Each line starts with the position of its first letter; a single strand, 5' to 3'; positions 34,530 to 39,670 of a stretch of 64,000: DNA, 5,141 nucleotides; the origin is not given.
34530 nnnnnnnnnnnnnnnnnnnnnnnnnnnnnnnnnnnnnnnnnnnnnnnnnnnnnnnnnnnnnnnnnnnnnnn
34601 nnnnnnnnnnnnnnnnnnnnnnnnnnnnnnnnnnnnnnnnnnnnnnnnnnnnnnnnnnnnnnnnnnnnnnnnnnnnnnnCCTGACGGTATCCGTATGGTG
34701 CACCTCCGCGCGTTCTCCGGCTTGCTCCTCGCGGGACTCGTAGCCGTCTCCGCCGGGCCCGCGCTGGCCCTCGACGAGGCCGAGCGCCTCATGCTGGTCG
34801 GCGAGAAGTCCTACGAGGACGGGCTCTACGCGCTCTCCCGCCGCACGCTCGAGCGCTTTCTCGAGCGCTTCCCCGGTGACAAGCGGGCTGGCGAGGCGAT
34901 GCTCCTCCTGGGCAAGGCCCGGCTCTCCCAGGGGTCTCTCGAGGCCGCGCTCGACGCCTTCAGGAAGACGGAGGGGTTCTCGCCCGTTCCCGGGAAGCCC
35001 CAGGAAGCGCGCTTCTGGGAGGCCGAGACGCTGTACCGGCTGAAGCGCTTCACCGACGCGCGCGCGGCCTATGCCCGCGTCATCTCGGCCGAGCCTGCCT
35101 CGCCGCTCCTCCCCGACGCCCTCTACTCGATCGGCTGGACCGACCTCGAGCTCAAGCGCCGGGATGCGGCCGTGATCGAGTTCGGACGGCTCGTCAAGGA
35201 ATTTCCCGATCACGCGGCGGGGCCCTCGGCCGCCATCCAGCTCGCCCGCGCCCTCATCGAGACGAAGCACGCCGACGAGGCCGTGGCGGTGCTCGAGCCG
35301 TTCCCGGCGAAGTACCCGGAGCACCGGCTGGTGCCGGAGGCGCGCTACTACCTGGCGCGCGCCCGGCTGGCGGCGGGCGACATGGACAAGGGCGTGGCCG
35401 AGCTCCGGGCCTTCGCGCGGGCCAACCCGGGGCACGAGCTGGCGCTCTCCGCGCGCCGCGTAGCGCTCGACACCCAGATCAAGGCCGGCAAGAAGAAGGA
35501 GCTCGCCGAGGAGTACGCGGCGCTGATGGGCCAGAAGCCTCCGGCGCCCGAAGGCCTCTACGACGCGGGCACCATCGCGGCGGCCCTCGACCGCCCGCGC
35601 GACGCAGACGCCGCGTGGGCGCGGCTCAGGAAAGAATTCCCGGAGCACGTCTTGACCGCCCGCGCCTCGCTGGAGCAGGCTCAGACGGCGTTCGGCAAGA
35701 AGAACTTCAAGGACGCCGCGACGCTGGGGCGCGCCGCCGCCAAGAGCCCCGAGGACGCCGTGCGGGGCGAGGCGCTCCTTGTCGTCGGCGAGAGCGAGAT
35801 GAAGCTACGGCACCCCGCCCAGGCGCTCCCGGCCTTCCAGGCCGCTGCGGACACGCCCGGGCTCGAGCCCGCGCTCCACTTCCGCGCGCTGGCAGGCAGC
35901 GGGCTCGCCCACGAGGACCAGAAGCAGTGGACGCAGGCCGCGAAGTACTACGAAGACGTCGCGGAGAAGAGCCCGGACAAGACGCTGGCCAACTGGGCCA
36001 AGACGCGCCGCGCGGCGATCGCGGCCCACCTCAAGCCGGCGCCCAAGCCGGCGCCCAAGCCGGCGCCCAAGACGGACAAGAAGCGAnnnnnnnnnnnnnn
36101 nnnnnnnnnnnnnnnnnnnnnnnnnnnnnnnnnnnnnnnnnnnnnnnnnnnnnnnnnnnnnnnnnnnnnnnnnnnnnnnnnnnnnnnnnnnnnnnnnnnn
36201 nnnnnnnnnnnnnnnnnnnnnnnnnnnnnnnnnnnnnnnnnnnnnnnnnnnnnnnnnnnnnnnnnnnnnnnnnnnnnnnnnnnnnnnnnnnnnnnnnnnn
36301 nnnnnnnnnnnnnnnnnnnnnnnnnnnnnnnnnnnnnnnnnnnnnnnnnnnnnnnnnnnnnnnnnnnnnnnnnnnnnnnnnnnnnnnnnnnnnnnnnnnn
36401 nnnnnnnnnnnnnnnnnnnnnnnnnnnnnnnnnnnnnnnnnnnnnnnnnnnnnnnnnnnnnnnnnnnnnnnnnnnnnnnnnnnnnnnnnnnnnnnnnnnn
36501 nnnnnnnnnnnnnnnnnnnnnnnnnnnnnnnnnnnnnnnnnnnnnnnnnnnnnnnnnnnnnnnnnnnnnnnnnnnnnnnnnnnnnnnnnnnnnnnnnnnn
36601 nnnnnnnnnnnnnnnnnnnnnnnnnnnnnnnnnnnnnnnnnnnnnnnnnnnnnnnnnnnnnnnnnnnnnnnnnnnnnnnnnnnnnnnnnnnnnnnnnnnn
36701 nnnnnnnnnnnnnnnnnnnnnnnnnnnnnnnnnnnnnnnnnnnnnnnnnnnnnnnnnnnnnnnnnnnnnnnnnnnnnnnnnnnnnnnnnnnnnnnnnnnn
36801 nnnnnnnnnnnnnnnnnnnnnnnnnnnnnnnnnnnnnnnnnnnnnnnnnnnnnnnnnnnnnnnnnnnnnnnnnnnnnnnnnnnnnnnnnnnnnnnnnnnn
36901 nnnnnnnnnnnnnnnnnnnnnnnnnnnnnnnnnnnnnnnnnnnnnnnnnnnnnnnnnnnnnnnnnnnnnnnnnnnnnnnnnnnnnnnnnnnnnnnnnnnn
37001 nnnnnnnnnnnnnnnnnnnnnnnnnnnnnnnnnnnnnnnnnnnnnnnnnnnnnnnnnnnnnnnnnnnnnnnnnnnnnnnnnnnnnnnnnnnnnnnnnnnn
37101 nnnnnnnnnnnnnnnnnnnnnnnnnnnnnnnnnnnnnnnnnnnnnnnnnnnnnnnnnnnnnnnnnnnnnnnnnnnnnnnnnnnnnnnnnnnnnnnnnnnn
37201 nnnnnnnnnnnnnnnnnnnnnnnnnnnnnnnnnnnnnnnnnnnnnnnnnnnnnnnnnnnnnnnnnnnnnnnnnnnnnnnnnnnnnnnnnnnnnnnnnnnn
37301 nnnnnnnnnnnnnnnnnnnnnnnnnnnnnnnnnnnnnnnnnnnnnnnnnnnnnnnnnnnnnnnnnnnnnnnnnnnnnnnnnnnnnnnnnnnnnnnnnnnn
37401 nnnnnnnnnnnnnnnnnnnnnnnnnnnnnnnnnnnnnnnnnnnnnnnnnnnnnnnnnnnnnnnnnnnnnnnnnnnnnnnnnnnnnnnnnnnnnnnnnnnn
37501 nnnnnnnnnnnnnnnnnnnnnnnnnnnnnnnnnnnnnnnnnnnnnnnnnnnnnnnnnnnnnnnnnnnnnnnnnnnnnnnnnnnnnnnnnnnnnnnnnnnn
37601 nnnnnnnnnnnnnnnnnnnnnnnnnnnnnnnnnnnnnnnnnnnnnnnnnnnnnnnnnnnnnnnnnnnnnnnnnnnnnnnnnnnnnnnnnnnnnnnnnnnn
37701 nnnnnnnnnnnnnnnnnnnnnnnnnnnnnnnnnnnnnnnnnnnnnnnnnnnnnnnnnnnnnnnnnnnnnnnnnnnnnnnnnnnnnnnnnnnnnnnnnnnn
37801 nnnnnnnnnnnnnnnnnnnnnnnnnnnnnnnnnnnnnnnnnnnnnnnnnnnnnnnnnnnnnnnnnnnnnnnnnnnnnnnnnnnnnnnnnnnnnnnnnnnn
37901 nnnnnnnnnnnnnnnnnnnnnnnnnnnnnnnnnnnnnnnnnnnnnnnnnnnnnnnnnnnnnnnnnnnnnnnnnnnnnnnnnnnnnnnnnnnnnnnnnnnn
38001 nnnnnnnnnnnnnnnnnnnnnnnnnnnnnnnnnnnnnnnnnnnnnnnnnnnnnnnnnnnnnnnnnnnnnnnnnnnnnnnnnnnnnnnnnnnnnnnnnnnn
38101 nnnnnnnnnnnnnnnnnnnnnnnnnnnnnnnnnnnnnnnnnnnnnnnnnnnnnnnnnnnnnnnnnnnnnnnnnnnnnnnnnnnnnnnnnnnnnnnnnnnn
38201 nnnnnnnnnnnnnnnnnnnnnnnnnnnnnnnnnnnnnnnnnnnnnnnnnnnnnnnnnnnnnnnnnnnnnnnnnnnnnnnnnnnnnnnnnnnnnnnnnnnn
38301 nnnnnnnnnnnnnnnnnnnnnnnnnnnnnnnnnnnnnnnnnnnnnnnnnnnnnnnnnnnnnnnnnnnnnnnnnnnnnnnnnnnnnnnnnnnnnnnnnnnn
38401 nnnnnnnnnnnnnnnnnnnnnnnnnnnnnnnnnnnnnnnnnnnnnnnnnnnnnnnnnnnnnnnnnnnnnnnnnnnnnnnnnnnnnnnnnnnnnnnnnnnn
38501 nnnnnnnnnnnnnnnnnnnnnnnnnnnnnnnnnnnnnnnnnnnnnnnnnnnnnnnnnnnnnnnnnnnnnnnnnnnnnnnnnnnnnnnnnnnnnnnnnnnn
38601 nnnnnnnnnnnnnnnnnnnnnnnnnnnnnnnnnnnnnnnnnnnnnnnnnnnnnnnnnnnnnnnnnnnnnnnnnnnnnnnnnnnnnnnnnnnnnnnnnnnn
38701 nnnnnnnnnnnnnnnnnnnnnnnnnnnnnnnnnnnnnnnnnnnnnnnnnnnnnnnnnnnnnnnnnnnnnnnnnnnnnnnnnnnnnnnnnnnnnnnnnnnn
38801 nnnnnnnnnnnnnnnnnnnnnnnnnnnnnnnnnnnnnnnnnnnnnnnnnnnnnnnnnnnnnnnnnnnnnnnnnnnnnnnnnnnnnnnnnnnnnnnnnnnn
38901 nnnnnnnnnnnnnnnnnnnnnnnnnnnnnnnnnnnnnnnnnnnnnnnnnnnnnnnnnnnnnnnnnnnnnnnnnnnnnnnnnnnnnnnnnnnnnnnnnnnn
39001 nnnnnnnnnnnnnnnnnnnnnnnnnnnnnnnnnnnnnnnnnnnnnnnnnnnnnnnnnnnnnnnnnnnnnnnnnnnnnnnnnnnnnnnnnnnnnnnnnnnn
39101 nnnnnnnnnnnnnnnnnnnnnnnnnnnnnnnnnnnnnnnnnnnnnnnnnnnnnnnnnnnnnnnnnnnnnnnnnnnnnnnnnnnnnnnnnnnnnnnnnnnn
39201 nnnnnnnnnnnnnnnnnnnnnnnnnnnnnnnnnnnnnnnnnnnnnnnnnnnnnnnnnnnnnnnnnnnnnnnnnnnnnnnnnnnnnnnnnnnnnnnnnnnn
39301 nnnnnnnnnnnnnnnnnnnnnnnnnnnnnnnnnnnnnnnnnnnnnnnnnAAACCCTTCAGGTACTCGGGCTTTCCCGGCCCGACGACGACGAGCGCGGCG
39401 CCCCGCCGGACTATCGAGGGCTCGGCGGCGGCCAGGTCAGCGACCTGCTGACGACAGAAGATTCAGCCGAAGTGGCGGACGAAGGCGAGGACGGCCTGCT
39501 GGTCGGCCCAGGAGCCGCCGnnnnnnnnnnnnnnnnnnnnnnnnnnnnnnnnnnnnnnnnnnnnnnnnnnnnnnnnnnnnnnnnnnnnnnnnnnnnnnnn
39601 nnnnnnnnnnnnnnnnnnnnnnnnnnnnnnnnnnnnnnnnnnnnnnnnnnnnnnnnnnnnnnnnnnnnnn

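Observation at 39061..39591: Hidden selenoprotein candidate: AhpC/TSA-like redoxin with in-frame UGA in a U-x-x-C motif plus SECIS-like hairpin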

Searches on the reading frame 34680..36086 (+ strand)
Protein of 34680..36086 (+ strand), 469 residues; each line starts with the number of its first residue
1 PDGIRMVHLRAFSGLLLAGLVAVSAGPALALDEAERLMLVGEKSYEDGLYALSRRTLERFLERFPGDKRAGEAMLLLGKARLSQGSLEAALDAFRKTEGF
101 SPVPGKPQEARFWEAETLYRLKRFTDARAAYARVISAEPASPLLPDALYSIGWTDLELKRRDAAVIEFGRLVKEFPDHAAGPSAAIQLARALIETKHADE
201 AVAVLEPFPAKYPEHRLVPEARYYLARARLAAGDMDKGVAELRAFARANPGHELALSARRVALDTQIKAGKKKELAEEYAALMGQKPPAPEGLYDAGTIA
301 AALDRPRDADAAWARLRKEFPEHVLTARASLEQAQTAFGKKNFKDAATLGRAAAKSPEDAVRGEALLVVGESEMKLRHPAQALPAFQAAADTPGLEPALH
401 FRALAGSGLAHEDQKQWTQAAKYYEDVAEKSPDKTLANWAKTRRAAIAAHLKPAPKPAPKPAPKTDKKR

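Call 31: search_protein_families(library=pfam, proteins=[window:34680-36086:+], max_evalue=0.00001)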
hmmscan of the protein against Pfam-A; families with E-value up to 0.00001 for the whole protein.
window:34680-36086:+ (469 aa): 11 families
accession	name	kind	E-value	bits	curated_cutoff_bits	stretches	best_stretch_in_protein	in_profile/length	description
PF13432.12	TPR_16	-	2.6e-27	95.3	32.7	2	370-433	4-63/65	Tetratricopeptide repeat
PF13174.12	TPR_6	-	1.9e-26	91.3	26.3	0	146-178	1-33/33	Tetratricopeptide repeat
PF07719.23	TPR_2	-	5.6e-18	63.9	27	0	109-139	2-32/34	Tetratricopeptide repeat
PF13428.12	TPR_14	-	2.3e-16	59.1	23.5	0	219-256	1-38/44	Tetratricopeptide repeat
PF14559.12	TPR_19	-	1.4e-11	45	25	0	158-215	4-58/68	Tetratricopeptide repeat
PF13525.12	YfiO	-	4.9e-11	43.2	25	0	146-226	6-86/203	Outer membrane lipoprotein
PF09976.15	TPR_21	-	3e-10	40.6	25.5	0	159-244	53-138/193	Tetratricopeptide repeat-like domain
PF13181.12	TPR_8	-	5.4e-10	39.1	25.7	0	110-140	3-33/34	Tetratricopeptide repeat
PF13424.12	TPR_12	-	1.9e-08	34.8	30.1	0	48-96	17-70/77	Tetratricopeptide repeat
PF12895.13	ANAPC3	-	3.9e-07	30.7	27.2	0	177-243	18-80/82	Anaphase-promoting complex, cyclosome, subunit 3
PF00515.34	TPR_1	-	2.6e-06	27.4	27.8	0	403-433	3-33/34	Tetratricopeptide repeat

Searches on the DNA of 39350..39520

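Call 24: search_rna_families(source=window, start=39350, end=39520, threshold=evalue, max_evalue=10)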
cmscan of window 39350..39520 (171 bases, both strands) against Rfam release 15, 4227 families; matches with E-value up to 10: 4.
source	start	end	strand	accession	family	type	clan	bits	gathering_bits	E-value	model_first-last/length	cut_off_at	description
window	39385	39435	-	RF03780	mir-3389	Gene; miRNA;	-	15.2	75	2.4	1-69/69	no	mir-3389 microRNA precursor family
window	39385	39440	+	RF02927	Actino-ugpB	Gene; sRNA;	-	12.3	42.5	6.6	1-61/61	no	Actino-ugpB RNA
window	39350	39414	-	RF00010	RNaseP_bact_a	Gene; ribozyme;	CL00002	8.8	100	0.49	1-69/367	3'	Bacterial RNase P class A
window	39365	39438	+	RF02487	GlsR24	Gene; snRNA; snoRNA; HACA-box;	-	8.5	100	7.9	30-147/147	no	Small nucleolar RNA GlsR24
